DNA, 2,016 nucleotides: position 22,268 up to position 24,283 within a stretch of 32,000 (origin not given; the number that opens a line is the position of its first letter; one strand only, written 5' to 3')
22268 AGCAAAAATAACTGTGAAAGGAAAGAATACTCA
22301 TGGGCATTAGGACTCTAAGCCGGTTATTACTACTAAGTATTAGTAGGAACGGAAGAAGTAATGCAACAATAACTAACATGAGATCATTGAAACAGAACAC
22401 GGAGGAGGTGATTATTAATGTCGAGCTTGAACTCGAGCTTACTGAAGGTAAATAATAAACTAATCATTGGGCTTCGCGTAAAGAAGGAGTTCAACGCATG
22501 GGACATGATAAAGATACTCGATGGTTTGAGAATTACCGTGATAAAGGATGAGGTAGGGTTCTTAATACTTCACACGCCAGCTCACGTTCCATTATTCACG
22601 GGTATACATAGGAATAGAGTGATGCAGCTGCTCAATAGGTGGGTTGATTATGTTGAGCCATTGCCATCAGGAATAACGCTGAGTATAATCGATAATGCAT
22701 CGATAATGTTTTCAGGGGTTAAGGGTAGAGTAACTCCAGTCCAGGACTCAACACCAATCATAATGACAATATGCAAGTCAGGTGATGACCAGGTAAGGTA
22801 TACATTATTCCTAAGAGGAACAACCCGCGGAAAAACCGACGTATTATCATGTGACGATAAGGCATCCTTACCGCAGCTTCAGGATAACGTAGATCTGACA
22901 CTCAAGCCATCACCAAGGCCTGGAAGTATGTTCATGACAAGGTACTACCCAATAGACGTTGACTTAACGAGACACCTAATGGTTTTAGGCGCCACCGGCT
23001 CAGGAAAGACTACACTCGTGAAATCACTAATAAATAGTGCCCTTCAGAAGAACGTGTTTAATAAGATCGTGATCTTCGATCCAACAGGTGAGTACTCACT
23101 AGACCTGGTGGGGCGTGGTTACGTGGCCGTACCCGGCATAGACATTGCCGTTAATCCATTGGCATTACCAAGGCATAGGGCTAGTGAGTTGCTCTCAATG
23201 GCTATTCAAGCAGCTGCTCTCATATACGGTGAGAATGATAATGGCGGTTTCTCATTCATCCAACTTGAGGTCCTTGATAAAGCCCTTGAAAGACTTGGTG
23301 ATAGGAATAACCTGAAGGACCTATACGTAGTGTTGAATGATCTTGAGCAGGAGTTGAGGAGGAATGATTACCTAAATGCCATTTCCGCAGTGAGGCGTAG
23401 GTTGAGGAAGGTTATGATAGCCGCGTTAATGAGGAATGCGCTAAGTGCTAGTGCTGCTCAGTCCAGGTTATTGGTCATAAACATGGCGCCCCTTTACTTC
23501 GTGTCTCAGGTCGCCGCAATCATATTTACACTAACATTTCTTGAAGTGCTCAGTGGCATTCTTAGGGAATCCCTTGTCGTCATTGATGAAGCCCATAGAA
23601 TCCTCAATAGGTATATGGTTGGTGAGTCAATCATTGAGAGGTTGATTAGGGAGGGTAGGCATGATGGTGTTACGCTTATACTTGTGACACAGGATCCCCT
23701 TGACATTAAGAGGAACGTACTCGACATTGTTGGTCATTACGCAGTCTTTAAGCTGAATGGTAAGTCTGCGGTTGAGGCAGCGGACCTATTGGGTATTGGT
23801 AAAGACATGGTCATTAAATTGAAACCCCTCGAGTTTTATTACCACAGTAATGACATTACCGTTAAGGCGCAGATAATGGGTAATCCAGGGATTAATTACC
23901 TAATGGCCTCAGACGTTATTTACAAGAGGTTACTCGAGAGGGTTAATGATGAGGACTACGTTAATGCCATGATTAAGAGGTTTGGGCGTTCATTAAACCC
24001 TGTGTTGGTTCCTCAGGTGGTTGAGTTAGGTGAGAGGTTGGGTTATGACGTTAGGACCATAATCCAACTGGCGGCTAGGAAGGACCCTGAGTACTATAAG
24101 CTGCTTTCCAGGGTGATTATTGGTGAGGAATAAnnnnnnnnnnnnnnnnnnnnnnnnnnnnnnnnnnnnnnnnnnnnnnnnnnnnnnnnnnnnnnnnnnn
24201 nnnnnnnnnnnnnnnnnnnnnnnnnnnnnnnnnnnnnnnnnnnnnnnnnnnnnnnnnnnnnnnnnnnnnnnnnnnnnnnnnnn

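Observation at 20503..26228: A divergent N6-adenine methyltransferase and a translationally coupled pair of HerA/FtsK-type ATPases may form an uncharacterised DNA-translocation or defence module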

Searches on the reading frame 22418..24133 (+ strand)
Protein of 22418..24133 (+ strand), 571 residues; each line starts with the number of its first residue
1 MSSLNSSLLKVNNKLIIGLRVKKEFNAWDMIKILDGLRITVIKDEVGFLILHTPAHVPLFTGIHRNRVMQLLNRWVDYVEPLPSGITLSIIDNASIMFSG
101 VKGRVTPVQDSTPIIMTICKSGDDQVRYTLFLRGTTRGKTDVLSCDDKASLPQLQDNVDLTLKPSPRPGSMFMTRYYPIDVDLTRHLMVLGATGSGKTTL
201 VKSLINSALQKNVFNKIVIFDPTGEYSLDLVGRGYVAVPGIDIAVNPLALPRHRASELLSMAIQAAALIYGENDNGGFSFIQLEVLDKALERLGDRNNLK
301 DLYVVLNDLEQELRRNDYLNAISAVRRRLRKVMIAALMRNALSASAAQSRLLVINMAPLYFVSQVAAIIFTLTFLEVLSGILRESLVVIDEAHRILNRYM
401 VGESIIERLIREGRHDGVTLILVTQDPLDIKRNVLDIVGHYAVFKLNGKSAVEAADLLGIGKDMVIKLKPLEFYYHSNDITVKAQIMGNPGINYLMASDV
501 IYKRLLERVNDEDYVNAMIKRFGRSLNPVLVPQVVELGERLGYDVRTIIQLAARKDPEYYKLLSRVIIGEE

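Call 3: search_protein_families(library=pfam, proteins=[window:22418-24133:+], max_evalue=0.1)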
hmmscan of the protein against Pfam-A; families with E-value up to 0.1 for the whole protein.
window:22418-24133:+ (571 aa): 36 families (the best 25 are shown)
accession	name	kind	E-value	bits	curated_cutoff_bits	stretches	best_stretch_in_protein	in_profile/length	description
PF01935.23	DUF87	-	9e-16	59.1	23.2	1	179-333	16-170/220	Helicase HerA, central domain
PF01580.24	FtsK_SpoIIIE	-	3e-08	33.8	24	1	180-212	34-67/221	FtsK/SpoIIIE family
PF12846.13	AAA_10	-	6.6e-08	32.4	27.5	1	384-447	241-304/362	AAA-like domain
PF10412.15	TrwB_AAD_bind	-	1.9e-07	30.7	20.5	1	184-248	15-71/387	Type IV secretion-system coupling protein DNA-binding domain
PF13401.12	AAA_22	-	9.8e-07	29.6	27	1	185-222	6-44/130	AAA domain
PF00270.35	DEAD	-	5.6e-05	23.4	26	0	185-231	15-62/167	DEAD/DEAH box helicase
PF05872.18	HerA_C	-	6.7e-05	22.2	22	1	388-440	262-315/502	Helicase HerA-like C-terminal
PF04851.21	ResIII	-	0.0004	20.8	22.5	1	185-220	24-59/164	Type III restriction enzyme, res subunit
PF13191.12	AAA_16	-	0.00064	20.7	32.6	1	185-215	25-52/167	AAA ATPase domain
PF05707.18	Zot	-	0.0011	18.9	20.3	1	383-439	81-140/197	Zonular occludens toxin (Zot)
PF00004.35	AAA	-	0.0013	19.6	21.2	0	188-208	2-22/131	ATPase family associated with various cellular activities (AAA)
PF25199.1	nSTAND_NTPase5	-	0.002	18.4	34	0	185-211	42-67/145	Novel STAND NTPase 5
PF13245.12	AAA_19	-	0.003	18.2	25.1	1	186-224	13-51/134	AAA domain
PF13173.12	AAA_14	-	0.0035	17.8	27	0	186-212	4-30/129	AAA domain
PF00735.24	Septin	-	0.0044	16.8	26.2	1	186-212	6-32/280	Septin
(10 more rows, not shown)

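Call 4: search_protein_families(library=padloc, proteins=[window:22418-24133:+], max_evalue=0.1)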
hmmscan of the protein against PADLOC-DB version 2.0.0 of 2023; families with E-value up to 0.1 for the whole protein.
window:22418-24133:+ (571 aa): 32 families (the best 25 are shown)
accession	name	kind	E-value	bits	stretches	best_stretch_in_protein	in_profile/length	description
PDLC04140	mad8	-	9.7e-25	85.7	1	179-464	22-272/314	mads_8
PDLC04105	HerA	-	2.8e-19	67.1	2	183-227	165-208/576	-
PDLC04100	HerA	-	1.1e-15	55.4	2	383-453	439-515/580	-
PDLC04103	HerA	-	1.6e-15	54.5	2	184-227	172-213/579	-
PDLC01055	HerA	-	1.4e-14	51.9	2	183-228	156-201/532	Type III coevolved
PDLC02185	HerA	-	3.3e-14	50.5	2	180-228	160-207/585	-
PDLC04102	HerA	-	4.2e-12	43.2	2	296-446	425-572/654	-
PDLC04098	HerA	-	2e-09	34.6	2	184-227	174-225/686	-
PDLC02188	HerA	-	9.4e-09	32.6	2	386-436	430-485/578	-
PDLC04097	HerA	-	1.4e-08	31.9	2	386-446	476-545/618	-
PDLC04106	HerA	-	6.9e-08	29.5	1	183-227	174-222/667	-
PDLC04101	HerA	-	1.3e-05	22.1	1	184-227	168-210/400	-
PDLC04107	HerA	-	2e-05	21.8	1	184-227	169-211/306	-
PDLC04099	HerA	-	3.9e-05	21.1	1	184-227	169-211/214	-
PDLC02684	DndH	-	7.5e-05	18.4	1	183-228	1366-1417/1715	DndH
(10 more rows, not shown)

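Call 5: search_protein_families(library=ncbifam, proteins=[window:22418-24133:+], max_evalue=0.1)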
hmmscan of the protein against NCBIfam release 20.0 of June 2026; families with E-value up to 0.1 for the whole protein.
window:22418-24133:+ (571 aa): 48 families (the best 25 are shown)
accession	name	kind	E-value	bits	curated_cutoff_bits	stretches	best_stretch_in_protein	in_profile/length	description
NF053655.1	CedD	equivalog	5.5e-14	51.7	600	2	181-230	218-265/527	DNA-translocating ATPase CedD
NF042943.1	HerA_antiphage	equivalog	6.9e-14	51.3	800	2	385-452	435-508/566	anti-phage-associated helicase HerA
NF040937.1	HerA_Thermprot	equivalog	1.3e-12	46.9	800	2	182-263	138-213/487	DNA double-strand break repair helicase HerA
TIGR00929.1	VirB4_CagE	subfamily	5.1e-11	41.5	643.1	1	186-431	439-681/792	VirB4 family type IV secretion/conjugal transfer ATPase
NF045975.1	VirB4_plasma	equivalog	3.2e-10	38.4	590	1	187-227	518-556/894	Mbov_0397 family ICE element conjugal transfer ATPase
NF040819.1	helicase_HerA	equivalog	5e-09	35.2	970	1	181-266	153-238/561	DNA double-strand break repair helicase HerA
NF042944.1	HerA_antiphage_2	equivalog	9.7e-09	34.5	850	2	386-434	430-483/576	anti-phage-associated helicase HerA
NF041017.1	DNA_import_CedB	equivalog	1.3e-07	30.6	700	1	180-430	271-519/590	DNA import protein CedB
NF010469.0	PRK13894.1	subfamily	1.5e-06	27.8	508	1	183-226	148-191/320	conjugal transfer ATPase TrbB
TIGR03925.1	T7SS_EccC_b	equivalog_domain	3.7e-06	25.5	346.55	1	179-222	356-401/564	type VII secretion protein EccCb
NF045971.1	conju_CD1110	equivalog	1.7e-05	23.3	325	1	188-227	419-457/752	VirB4-like conjugal transfer ATPase, CD1110 family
TIGR02782.1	TrbB_P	equivalog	6.6e-05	22.3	304.55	1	184-225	136-177/303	P-type conjugative transfer ATPase TrbB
TIGR03743.1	SXT_TraD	subfamily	8.8e-05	21.1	366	1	185-227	176-216/636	conjugative transfer system coupling protein TraD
NF010340.0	PRK13768.1-2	equivalog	0.00026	20.8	293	1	186-237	5-59/265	GTPase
NF010342.0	PRK13768.1-5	equivalog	0.00034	20.6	414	1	187-236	4-56/255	GTPase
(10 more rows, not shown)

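Call 9: find_homologous_proteins(query=window:22418-24133:+, max_evalue=0.001)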
Query window:22418-24133:+ (571 aa): 27 proteins with E <= 0.001 among 8000 candidates.
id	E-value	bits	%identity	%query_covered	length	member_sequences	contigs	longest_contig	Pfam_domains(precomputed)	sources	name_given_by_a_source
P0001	0.0e+0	1049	98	87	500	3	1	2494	PF10412.16,PF01935.24,PF13401.13,PF12846.14,PF01580.25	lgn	-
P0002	0.0e+0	1034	80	100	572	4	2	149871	PF10412.16,PF00270.36,PF01935.24,PF13401.13,PF12846.14,PF01580.25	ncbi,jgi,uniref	ncbi:MAG: ATP-binding protein [Vulcanisaeta sp.]|jgi:energy-coupling factor transporter ATP-binding 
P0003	2.6e-290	982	76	100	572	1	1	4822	PF10412.16,PF00270.36,PF01935.24,PF13401.13,PF12846.14,PF01580.25,PF04851.22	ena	-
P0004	8.9e-282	954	74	100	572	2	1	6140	PF10412.16,PF00270.36,PF01935.24,PF12846.14,PF01580.25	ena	-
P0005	6.7e-278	941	75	97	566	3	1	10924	PF10412.16,PF01935.24,PF13401.13,PF12846.14,PF01580.25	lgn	-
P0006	1.1e-265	901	81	87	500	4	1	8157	PF10412.16,PF00270.36,PF01935.24,PF13401.13,PF12846.14,PF01580.25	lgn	-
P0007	6.6e-261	885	79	88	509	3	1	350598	PF10412.16,PF01935.24,PF12846.14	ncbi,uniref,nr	ncbi:ATP-binding protein [Vulcanisaeta souniana]|uniref:ATP-binding protein n=1 Tax=Vulcanisaeta sou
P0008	2.0e-244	830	94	72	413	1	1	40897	PF10412.16,PF01935.24,PF13401.13,PF01580.25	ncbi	-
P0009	3.0e-232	790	62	100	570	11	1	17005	PF10412.16,PF01935.24,PF13401.13,PF12846.14,PF01580.25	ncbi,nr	ncbi:MAG: ATP-binding protein [Vulcanisaeta sp.]|nr:ATP-binding protein [Vulcanisaeta sp.]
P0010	7.8e-230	782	61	100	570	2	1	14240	PF10412.16,PF01935.24,PF13401.13,PF12846.14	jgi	jgi:Type IV secretory pathway, VirB4 components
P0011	1.2e-229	782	61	100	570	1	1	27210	PF10412.16,PF01935.24,PF13401.13,PF12846.14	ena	-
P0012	1.8e-229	781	60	100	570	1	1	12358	PF10412.16,PF01935.24,PF13401.13,PF12846.14,PF02562.23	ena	-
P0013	2.3e-229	781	60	100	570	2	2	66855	PF10412.16,PF01935.24,PF13401.13,PF12846.14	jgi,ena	-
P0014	2.3e-229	781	60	100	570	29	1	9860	PF10412.16,PF01935.24,PF13401.13,PF12846.14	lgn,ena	-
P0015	5.8e-229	779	60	100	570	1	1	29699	PF10412.16,PF01935.24,PF13401.13,PF12846.14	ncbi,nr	ncbi:MAG: DUF87 domain-containing protein [Vulcanisaeta sp.]|nr:DUF87 domain-containing protein [Vul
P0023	1.1e-150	521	45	100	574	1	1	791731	PF10412.16,PF01935.24,PF00004.36,PF13401.13,PF12846.14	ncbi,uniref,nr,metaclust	ncbi:ATP-binding protein [Vulcanisaeta thermophila]|uniref:ATP-binding protein n=1 Tax=Vulcanisaeta 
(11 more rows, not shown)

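Call 10: find_encoding_contigs(protein=P0023, flank=10000, max_places=2)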
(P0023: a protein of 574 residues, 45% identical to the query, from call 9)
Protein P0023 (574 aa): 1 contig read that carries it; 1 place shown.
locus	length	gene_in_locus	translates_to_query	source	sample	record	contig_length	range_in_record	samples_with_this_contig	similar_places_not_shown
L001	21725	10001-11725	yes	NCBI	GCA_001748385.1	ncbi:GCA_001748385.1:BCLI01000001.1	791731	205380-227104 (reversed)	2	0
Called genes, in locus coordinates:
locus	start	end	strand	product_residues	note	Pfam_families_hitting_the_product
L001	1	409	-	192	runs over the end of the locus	PF13439:Glyco_transf_4, PF13579:Glyco_trans_4_4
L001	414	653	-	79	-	-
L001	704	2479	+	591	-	PF03065:Glyco_hydro_57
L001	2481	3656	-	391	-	PF01979:Amidohydro_1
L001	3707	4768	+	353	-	-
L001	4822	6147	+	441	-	-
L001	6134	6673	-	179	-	PF01242:PTPS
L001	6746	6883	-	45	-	-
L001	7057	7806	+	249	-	PF00106:adh_short, PF08659:KR, PF23441:SDR (weak), PF13561:adh_short_C2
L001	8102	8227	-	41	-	-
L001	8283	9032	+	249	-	PF00590:TP_methylase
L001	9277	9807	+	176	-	PF07998:Peptidase_M54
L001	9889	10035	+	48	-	-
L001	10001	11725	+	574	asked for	PF01935:DUF87, PF10412:TrwB_AAD_bind (weak), PF00004:AAA (faint), PF12846:AAA_10 (faint), PF13401:AAA_22 (faint)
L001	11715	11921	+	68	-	-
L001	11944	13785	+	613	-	PF01935:DUF87, PF13401:AAA_22 (faint), PF19044:P-loop_TraG (faint)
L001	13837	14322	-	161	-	PF02675:AdoMet_dc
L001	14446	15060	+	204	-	PF01380:SIS, PF13580:SIS_2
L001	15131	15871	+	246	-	PF06745:ATPase, PF13481:AAA_25 (faint), PF07088:GvpD_P-loop (faint)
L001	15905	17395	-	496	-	PF00501:AMP-binding, PF13193:AMP-binding_C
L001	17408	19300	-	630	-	PF16177:ACAS_N, PF00501:AMP-binding, PF13193:AMP-binding_C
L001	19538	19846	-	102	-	PF00137:ATP-synt_C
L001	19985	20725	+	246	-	PF26618:DUF8196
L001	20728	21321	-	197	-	-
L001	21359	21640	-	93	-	-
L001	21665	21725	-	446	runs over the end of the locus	PF04055:Radical_SAM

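Call 11: find_encoding_contigs(protein=P0013, flank=10000, max_places=2)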
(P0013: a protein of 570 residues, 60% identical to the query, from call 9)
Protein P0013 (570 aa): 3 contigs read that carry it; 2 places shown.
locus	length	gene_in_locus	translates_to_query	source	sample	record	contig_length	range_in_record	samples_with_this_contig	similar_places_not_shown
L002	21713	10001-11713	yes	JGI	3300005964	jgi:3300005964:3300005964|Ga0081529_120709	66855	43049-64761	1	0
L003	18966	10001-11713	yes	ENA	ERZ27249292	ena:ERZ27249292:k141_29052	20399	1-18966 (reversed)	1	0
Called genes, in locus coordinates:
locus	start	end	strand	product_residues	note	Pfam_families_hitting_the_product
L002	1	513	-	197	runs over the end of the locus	PF08323:Glyco_transf_5 (faint), PF13439:Glyco_transf_4, PF13579:Glyco_trans_4_4 (weak)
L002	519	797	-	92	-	-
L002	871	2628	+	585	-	PF03065:Glyco_hydro_57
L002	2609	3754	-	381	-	PF01979:Amidohydro_1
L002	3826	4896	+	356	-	-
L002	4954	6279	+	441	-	-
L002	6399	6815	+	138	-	-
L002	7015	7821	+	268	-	PF07690:MFS_1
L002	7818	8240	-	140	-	PF01242:PTPS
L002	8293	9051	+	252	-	PF00590:TP_methylase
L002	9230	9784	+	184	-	PF07998:Peptidase_M54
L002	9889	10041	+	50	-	-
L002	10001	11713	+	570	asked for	PF01935:DUF87, PF10412:TrwB_AAD_bind (weak), PF13401:AAA_22 (faint), PF12846:AAA_10 (weak)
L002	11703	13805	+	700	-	PF20720:nSTAND3 (faint), PF01935:DUF87 (weak), PF13401:AAA_22 (faint)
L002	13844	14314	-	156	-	PF02675:AdoMet_dc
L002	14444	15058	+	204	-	PF01380:SIS, PF13580:SIS_2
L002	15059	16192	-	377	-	PF02562:PhoH, PF07650:KH_2 (weak)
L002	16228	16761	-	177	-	PF18306:LDcluster4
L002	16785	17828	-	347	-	PF17835:NOG1_N, PF01926:MMR_HSR1, PF02421:FeoB_N, PF06858:NOG1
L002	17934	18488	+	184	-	PF06197:DUF998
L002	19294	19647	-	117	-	PF05942:PaREP1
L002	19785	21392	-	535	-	PF02384:N6_Mtase (faint)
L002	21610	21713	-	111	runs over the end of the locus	-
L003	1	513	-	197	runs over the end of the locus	PF08323:Glyco_transf_5 (faint), PF13439:Glyco_transf_4, PF13579:Glyco_trans_4_4 (weak)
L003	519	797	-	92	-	-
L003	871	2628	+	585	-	PF03065:Glyco_hydro_57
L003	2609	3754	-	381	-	PF01979:Amidohydro_1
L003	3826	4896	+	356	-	-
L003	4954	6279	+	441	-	-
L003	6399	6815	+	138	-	-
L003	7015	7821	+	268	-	PF07690:MFS_1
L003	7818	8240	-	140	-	PF01242:PTPS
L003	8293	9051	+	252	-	PF00590:TP_methylase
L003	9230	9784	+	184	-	PF07998:Peptidase_M54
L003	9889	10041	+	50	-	-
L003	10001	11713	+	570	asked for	PF01935:DUF87, PF10412:TrwB_AAD_bind (weak), PF13401:AAA_22 (faint), PF12846:AAA_10 (weak)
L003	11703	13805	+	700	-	PF20720:nSTAND3 (faint), PF01935:DUF87 (weak), PF13401:AAA_22 (faint)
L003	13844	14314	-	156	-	PF02675:AdoMet_dc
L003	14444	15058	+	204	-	PF01380:SIS, PF13580:SIS_2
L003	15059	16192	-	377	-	PF02562:PhoH, PF07650:KH_2 (weak)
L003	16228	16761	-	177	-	PF18306:LDcluster4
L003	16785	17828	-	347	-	PF17835:NOG1_N, PF01926:MMR_HSR1, PF02421:FeoB_N, PF06858:NOG1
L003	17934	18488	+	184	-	PF06197:DUF998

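Call 12: find_encoding_contigs(protein=P0002, flank=10000, max_places=2)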
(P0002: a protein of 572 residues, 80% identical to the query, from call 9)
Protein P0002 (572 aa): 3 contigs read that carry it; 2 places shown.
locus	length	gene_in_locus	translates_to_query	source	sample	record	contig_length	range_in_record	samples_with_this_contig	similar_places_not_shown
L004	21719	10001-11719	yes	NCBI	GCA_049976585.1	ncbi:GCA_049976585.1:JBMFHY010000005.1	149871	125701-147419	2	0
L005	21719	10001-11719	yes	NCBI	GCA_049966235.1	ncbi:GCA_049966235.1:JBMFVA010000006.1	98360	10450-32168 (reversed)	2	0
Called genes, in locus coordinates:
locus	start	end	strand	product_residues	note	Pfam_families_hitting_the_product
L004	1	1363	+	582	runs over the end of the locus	PF03065:Glyco_hydro_57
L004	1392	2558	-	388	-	PF01979:Amidohydro_1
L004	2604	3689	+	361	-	-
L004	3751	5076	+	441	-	-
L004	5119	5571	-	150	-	PF01242:PTPS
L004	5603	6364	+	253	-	PF00590:TP_methylase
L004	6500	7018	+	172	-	PF07998:Peptidase_M54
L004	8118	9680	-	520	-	PF01555:N6_N4_Mtase (faint), PF02384:N6_Mtase (weak)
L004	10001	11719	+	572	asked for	PF01580:FtsK_SpoIIIE (faint), PF01935:DUF87, PF10412:TrwB_AAD_bind (weak), PF00270:DEAD (faint), PF13401:AAA_22 (faint), PF12846:AAA_10 (weak)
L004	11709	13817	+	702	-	PF01935:DUF87 (weak), PF13401:AAA_22 (faint)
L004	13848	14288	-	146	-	PF02675:AdoMet_dc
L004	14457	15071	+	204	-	PF01380:SIS, PF13580:SIS_2 (weak)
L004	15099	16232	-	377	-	PF02562:PhoH, PF07650:KH_2 (weak)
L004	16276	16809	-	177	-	PF18306:LDcluster4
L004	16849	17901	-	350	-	PF17835:NOG1_N, PF01926:MMR_HSR1, PF02421:FeoB_N, PF06858:NOG1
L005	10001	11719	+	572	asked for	PF01580:FtsK_SpoIIIE (faint), PF01935:DUF87, PF10412:TrwB_AAD_bind (weak), PF00270:DEAD (faint), PF13401:AAA_22 (faint), PF12846:AAA_10 (weak)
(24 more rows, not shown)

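Call 43: predict_structure(alignment_id=A1)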
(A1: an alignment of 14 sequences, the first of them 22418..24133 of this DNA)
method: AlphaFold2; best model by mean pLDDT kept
length: 571 residues; sequences in the alignment: 14
mean_pLDDT: 65.1   pTM: 0.42
mean pLDDT of the five models: 65.1, 64.6, 58.7, 57.0, 56.4
residues with pLDDT >= 90: 18; 70-90: 220; 50-70: 218; < 50: 115
segments of 3 or more residues with pLDDT < 50: 1-6, 168-175, 177-184, 194-198, 224-242, 245-276, 340-347, 398-403, 412-416, 433-435, 487-493, 569-571
pLDDT, mean of each block of 10 residues (from residue 1): 46 82 88 84 85 79 79 84 69 82 72 86 83 73 88 86 67 45 54 51 58 54 43 28 48 44 46 46 72 62 75 76 69 57 49 64 57 65 63 55 49 50 56 51 62 70 73 62 52 57 82 75 59 80 86 77 58 34
secondary structure, 60 per line:
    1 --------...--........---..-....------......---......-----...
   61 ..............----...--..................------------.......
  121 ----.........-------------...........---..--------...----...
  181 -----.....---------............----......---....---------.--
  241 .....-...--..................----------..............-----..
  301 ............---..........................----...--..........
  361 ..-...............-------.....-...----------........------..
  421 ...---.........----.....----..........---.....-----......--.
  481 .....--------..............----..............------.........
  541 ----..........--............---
elements in order: E9-11 E14-21 H28-31 E38-43 E47-52 H58-74 E79-81 H84-97 E98-101 E114-120 E125-133 E147-150 H151-157 E171-173 E178-180 E186-190 H200-211 E216-221 H225-228 E241-245 H252-269 H280-293 H299-312 H316-341 E351-355 H356-362 H364-378 E386-390 H405-412 E419-423 H427-435 E440-444 H449-458 H462-466 E472-477 E480-485 H494-507 H512-525 H532-540 H545-554 H557-568

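Call 70: fold_search(model_id=the predicted structure, library=pdb)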
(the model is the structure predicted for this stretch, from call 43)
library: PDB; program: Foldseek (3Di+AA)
matches with E <= 10: 1043; with E <= 0.001: 41
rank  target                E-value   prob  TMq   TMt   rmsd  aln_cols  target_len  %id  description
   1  8wld_A                7.4e-10  1.00  0.28  0.31  23.6       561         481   16  Cryo-EM structure of SIR2/HerA antiphage complex (released 2024-09-11)
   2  8rtd_P                2.8e-09  1.00  0.23  0.18  25.0       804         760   12  Stalk-Arches-IMC structure from the fully-assembled R388 type IV secretion system determined by cryo-EM. (released 2024-06-19)
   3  8wod_D                1.2e-08  1.00  0.27  0.30  23.7       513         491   16  Cryo-EM structure of SIR2/HerA complex (released 2024-09-11)
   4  8woc_A                1.5e-08  1.00  0.20  0.29  22.4       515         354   15  Cryo-EM structure of SIR2/HerA complex (released 2024-09-11)
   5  8wj3_N                2.0e-08  1.00  0.26  0.27  18.6       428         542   18  Cryo-EM structure of a bacterial protein (released 2024-09-11)
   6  8rtd_V                2.0e-08  1.00  0.23  0.20  25.9       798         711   12  Stalk-Arches-IMC structure from the fully-assembled R388 type IV secretion system determined by cryo-EM. (released 2024-06-19)
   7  8rtb_B                3.6e-08  1.00  0.17  0.15  25.3       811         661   11  Extended inner membrane complex (IMC) protomer structure (TrwM/VirB3-TrwK/VirB4-TrwI/VirB6-TrwG/VirB8-TrwE/VirB10) fro (released 2024-06-19)
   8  8wiv_O                4.0e-08  1.00  0.26  0.23  22.8       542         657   15  Cryo-EM structure of a bacterial protein (released 2024-09-11)
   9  8sub_O                4.0e-08  1.00  0.25  0.24  26.8       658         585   13  E. coli SIR2-HerA complex (dodecamer SIR2 pentamer HerA) (released 2023-12-27)
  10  8wfd_D                1.0e-07  1.00  0.26  0.26  27.3       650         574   12  The cryo-EM structure of TdpAB in complex with AMPPNP and DNA (released 2025-01-22)
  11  8wod_O                1.2e-07  1.00  0.23  0.23  25.3       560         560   15  Cryo-EM structure of SIR2/HerA complex (released 2024-09-11)
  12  8wof_D                1.5e-07  1.00  0.27  0.28  23.6       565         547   15  Cryo-EM structure of SIR2/HerA complex (released 2024-09-11)
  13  8wld_M                1.7e-07  1.00  0.25  0.22  23.1       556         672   14  Cryo-EM structure of SIR2/HerA antiphage complex (released 2024-09-11)
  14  8sub_M                1.7e-07  1.00  0.23  0.23  26.7       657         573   15  E. coli SIR2-HerA complex (dodecamer SIR2 pentamer HerA) (released 2023-12-27)
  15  8woc_D                2.0e-07  1.00  0.27  0.27  23.7       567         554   15  Cryo-EM structure of SIR2/HerA complex (released 2024-09-11)
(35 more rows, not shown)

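Call 77: find_related_loci(query=A1, collection=viral_contigs, flank=5000)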
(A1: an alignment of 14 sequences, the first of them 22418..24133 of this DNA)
Query A1 (571 aa) in viral_contigs; peptide patterns used: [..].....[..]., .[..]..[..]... (x = any residue, [..] = any of these).
39 stretches matched a pattern, but none encodes a relative of the query by tblastn (E <= 1e-3).
